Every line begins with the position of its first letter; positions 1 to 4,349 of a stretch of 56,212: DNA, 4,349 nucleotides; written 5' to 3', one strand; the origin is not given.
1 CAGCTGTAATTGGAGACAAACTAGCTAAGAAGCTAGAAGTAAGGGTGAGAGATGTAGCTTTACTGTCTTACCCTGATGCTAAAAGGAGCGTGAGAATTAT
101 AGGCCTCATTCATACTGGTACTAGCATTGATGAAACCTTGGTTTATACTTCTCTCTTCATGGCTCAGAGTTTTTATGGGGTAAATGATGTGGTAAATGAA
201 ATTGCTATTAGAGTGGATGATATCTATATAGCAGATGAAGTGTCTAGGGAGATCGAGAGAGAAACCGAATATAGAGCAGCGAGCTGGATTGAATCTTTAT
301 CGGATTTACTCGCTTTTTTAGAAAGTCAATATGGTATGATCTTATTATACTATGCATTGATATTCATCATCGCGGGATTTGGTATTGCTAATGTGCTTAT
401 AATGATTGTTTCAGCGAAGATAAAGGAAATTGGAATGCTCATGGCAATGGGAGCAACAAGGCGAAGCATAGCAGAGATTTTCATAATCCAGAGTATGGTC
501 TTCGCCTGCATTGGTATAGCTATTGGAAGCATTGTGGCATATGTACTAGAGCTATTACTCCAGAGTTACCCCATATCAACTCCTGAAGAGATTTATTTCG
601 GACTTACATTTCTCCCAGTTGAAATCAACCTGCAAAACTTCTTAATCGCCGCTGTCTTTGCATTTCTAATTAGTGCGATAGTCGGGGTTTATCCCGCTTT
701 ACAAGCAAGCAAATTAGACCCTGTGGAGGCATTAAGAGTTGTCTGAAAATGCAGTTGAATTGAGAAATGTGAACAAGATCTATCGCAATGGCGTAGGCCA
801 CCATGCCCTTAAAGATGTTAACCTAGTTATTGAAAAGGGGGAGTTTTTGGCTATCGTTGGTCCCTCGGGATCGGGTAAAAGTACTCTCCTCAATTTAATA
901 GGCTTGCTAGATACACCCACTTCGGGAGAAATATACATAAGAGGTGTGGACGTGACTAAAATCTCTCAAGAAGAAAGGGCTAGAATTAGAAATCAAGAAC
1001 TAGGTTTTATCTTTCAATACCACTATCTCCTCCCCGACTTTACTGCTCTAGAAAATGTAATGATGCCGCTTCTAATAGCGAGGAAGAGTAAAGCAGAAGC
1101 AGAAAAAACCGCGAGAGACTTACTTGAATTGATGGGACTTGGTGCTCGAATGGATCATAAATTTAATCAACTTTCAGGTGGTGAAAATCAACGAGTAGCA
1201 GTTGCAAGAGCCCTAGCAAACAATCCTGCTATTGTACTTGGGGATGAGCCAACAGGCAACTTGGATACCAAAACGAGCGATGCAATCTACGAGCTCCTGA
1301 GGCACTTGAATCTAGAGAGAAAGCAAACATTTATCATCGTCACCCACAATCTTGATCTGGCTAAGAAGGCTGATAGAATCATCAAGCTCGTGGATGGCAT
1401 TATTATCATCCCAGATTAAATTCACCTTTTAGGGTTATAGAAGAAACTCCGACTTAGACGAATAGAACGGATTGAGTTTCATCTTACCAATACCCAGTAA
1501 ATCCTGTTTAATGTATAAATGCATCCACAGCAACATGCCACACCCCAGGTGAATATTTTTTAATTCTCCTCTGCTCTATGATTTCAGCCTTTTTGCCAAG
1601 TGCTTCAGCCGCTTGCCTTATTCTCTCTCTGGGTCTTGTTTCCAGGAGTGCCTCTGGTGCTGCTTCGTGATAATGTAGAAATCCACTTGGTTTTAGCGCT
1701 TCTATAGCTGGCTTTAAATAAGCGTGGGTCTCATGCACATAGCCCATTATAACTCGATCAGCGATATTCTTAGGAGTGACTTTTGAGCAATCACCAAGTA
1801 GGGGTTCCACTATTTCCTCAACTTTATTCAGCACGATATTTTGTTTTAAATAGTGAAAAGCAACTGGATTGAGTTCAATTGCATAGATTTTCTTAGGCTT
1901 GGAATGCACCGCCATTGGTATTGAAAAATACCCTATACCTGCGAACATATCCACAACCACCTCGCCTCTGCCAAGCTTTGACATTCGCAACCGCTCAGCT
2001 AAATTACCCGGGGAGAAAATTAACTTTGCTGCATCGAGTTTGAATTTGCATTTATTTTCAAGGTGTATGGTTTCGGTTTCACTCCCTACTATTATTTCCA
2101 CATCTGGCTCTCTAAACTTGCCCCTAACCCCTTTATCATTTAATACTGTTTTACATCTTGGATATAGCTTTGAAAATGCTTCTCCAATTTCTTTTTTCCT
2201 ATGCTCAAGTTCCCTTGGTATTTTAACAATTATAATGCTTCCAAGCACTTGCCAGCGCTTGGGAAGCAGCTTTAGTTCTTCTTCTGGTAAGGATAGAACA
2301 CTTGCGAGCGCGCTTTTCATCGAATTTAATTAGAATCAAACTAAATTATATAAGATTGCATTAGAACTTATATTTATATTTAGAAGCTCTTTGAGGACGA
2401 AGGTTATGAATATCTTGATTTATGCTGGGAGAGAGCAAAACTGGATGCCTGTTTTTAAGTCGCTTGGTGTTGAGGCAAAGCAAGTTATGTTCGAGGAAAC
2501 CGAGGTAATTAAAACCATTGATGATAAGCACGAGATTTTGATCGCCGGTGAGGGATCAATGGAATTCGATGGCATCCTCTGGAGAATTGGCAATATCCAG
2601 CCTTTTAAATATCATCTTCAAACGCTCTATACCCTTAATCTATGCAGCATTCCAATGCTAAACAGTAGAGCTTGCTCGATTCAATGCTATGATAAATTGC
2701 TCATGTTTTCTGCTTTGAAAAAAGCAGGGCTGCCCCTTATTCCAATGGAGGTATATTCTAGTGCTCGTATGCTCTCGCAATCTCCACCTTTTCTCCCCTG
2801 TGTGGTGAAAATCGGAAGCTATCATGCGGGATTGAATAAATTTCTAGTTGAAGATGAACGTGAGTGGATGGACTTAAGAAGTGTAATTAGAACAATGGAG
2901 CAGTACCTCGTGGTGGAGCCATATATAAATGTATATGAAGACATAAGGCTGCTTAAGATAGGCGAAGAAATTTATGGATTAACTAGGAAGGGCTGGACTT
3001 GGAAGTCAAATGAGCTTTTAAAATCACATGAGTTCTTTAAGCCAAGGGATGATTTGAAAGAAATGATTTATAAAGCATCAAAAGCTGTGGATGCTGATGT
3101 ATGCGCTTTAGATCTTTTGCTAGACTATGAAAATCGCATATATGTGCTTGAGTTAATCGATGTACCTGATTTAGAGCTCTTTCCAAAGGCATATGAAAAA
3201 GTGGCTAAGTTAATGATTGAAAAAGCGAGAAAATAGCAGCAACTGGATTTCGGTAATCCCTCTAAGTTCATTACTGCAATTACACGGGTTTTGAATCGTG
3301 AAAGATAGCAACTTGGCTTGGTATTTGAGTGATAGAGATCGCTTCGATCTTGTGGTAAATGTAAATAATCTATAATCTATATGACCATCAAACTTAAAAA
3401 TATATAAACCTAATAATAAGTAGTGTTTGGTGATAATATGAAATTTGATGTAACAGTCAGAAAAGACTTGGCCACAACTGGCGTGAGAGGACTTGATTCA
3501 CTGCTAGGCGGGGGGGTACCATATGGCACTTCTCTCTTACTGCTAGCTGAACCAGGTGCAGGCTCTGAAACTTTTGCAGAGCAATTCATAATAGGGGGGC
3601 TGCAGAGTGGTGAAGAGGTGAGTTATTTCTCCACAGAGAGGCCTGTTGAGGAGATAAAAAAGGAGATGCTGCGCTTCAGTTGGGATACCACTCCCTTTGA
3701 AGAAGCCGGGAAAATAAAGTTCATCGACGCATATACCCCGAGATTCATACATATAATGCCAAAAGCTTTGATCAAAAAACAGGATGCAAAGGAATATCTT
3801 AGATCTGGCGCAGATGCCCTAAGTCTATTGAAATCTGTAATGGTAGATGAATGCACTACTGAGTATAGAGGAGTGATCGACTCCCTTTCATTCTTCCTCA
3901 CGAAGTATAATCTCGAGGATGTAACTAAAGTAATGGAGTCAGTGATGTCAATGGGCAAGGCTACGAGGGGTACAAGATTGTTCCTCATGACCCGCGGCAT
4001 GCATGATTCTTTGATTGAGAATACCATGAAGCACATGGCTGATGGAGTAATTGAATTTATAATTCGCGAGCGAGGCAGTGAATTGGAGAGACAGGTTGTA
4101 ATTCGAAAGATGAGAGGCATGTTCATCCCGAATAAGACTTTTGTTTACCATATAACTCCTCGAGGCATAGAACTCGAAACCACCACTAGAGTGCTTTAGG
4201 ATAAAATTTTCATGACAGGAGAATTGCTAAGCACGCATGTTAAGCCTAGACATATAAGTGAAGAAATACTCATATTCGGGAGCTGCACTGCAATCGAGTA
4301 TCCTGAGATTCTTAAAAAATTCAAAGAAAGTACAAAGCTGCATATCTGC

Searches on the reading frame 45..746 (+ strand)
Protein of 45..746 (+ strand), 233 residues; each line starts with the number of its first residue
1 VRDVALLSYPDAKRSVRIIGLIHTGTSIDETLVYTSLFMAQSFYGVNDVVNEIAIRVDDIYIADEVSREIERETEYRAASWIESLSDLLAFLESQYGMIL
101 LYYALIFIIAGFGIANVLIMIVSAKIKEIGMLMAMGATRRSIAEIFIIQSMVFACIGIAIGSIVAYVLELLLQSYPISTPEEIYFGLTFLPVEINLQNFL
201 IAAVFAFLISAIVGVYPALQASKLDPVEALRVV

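Call 37: search_protein_families(library=pfam, proteins=[window:45-746:+], max_evalue=0.00001)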
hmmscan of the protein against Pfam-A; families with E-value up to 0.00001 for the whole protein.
window:45-746:+ (233 aa): 1 family
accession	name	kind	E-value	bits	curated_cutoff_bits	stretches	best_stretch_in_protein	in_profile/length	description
PF02687.27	FtsX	-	5.3e-20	72.1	25.5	1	103-226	4-120/120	FtsX-like permease C-terminal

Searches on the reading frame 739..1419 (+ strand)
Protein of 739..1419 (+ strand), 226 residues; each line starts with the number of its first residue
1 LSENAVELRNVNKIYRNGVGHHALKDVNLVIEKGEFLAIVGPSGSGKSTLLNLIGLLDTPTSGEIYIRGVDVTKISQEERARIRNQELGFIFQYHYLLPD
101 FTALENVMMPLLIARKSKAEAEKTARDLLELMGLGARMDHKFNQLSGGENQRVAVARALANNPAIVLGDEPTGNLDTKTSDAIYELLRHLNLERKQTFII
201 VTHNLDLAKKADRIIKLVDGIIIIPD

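Call 37: search_protein_families(library=pfam, proteins=[window:739-1419:+], max_evalue=0.00001)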
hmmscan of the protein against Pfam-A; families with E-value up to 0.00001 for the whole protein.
window:739-1419:+ (226 aa): 3 families
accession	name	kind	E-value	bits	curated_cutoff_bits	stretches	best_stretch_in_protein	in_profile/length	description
PF00005.33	ABC_tran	-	1.3e-34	120.1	25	1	24-172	1-136/137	ABC transporter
PF02463.25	SMC_N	-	6.9e-09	35.9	40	1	34-217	24-211/220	RecF/RecN/SMC N terminal domain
PF13304.12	AAA_21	-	6.1e-08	33.5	27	0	36-57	1-22/304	AAA domain, putative AbiEii toxin, Type IV TA system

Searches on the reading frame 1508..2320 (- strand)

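Call 37: search_protein_families(library=pfam, proteins=[window:1508-2320:-], max_evalue=0.00001)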
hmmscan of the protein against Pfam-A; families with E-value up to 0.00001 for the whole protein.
window:1508-2320:- (270 aa): 2 families
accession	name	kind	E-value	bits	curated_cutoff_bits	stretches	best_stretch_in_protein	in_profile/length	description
PF02475.24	TRM5-TYW2_MTfase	-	7.5e-62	208.6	28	1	84-241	1-159/164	TRM5/TYW2 methyltransferase domain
PF25133.1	TYW2_N_2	-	6.1e-25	87.6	27.7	1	10-82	8-79/79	TYW2 N-terminal domain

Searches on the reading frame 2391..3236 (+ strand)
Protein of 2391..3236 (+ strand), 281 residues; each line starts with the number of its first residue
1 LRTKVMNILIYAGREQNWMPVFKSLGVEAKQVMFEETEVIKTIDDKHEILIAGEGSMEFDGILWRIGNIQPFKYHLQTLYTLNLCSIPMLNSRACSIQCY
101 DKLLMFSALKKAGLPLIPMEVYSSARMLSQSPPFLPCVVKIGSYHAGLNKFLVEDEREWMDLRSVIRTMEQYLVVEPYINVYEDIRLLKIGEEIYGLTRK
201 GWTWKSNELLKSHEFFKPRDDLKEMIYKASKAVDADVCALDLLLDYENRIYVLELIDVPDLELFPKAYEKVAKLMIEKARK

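Call 37: search_protein_families(library=pfam, proteins=[window:2391-3236:+], max_evalue=0.00001)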
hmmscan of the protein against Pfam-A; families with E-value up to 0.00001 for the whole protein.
window:2391-3236:+ (281 aa): 2 families
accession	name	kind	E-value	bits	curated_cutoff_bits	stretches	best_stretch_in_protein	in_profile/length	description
PF02750.19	Synapsin_C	-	2.5e-15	57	22.5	1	103-258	20-177/203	Synapsin, ATP binding domain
PF08443.16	RimK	-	9.7e-09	35.5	21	1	135-267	41-175/188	RimK-like ATP-grasp domain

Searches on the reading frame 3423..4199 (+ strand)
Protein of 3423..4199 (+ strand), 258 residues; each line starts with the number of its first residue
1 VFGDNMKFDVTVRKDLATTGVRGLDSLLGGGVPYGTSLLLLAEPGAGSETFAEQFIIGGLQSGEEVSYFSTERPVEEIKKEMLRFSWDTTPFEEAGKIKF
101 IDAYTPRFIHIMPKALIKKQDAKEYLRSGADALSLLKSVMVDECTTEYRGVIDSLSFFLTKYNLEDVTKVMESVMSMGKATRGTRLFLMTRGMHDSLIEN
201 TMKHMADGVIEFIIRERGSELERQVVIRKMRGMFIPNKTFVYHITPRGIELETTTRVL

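Call 37: search_protein_families(library=pfam, proteins=[window:3423-4199:+], max_evalue=0.00001)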
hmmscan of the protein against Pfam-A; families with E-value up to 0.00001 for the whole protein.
window:3423-4199:+ (258 aa): 1 family
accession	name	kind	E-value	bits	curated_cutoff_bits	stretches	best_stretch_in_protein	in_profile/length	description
PF06745.19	ATPase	-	2.8e-33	115.7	26.6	1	18-251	2-226/231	KaiC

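Call 71: search_protein_families(library=ncbifam, proteins=[window:3423-4199:+], max_evalue=0.00001)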
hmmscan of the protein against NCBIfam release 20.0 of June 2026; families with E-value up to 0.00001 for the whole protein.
window:3423-4199:+ (258 aa): 8 families
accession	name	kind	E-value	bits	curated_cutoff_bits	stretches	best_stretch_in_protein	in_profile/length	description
TIGR03877.1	thermo_KaiC_1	hypoth_equivalog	7.1e-25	87.9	307.25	1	18-253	5-234/238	KaiC domain-containing protein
TIGR03881.1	KaiC_arch_4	hypoth_equivalog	1.6e-23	83.6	247.8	1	18-244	4-220/231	KaiC domain-containing protein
NF006799.0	PRK09302.1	equivalog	4.1e-21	75.1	408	2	17-104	13-101/515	circadian clock protein KaiC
NF052589.1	ArlH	equivalog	1.8e-17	63.9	215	1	24-256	9-228/229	archaellum protein ArlH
TIGR03880.1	KaiC_arch_3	hypoth_equivalog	3.3e-17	62.8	249.45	1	20-251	1-217/224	KaiC domain-containing protein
NF004723.0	PRK06067.1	subfamily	1.6e-13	50.8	194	1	12-220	11-202/243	flagellar accessory protein FlaH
NF006320.0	PRK08533.1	equivalog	9.7e-09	35.2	215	1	24-110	13-98/230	flagellar accessory protein FlaH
TIGR02655.1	circ_KaiC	equivalog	3.5e-08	32.6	546.25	1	18-103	4-90/484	circadian clock protein KaiC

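Call 76: find_related_loci(query=window:3423-4199:+, collection=metagenome_contigs, flank=5000)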
Query window:3423-4199:+ (258 aa) in metagenome_contigs; peptide patterns used: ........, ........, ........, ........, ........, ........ (x = any residue, [..] = any of these).
197 stretches matched a pattern; 1 encode a relative of the query (tblastn E <= 1e-3); 1 distinct loci.
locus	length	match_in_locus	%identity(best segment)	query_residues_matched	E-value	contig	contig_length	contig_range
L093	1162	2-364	92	138-258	2e-78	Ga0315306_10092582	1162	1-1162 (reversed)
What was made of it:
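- Tried and rejected: It returned only one near-identical fragment, so it says nothing about synteny (call 76).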
